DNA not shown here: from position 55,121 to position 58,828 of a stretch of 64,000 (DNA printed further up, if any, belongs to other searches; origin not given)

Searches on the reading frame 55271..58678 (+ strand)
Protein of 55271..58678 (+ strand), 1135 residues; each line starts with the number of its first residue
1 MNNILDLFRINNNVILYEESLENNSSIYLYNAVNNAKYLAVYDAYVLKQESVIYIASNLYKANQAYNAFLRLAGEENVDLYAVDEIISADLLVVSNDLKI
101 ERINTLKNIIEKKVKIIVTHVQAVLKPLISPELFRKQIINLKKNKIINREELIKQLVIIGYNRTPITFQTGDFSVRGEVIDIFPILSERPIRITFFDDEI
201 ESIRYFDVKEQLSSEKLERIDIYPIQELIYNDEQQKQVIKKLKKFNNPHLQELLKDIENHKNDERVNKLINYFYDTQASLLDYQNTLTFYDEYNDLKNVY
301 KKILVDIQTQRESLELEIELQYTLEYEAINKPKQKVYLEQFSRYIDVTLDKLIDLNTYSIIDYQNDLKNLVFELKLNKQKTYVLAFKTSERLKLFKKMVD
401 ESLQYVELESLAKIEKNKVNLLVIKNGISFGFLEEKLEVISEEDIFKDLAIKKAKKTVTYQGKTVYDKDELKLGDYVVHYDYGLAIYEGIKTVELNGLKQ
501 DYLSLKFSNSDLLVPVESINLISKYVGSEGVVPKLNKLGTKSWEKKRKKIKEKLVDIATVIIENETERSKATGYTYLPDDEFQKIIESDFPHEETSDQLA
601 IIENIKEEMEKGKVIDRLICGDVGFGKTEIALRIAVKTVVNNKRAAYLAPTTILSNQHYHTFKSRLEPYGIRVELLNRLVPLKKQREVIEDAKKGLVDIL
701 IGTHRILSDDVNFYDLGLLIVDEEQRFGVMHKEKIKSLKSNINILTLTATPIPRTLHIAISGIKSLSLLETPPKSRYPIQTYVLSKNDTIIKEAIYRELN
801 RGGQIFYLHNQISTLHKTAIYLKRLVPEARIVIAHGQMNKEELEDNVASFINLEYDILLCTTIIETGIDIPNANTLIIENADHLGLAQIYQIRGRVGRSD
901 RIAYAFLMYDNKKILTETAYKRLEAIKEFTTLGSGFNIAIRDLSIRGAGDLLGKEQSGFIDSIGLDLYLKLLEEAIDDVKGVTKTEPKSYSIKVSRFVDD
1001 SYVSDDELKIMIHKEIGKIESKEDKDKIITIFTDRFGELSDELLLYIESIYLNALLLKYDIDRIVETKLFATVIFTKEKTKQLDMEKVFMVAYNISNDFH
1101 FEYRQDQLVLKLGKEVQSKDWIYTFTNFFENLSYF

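Call 90: search_protein_families(library=pfam, proteins=[window:55271-58678:+], max_evalue=0.00001)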
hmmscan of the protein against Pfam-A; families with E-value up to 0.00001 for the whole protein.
window:55271-58678:+ (1135 aa): 5 families
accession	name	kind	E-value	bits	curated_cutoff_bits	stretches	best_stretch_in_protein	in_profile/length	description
PF17757.6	UvrB_inter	-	1.7e-28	99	22.9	1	139-227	1-90/91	UvrB interaction domain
PF00270.35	DEAD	-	6.3e-25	88.3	26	1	596-755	2-163/167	DEAD/DEAH box helicase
PF00271.37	Helicase_C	-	2.7e-20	73.1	23.5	1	791-899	7-109/110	Helicase conserved C-terminal domain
PF02559.22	CarD_TRCF_RID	-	5.3e-15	55.7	23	1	471-526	1-57/57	CarD-like/TRCF RID domain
PF03461.20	TRCF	-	1.1e-11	45.4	25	1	993-1083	2-92/95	TRCF domain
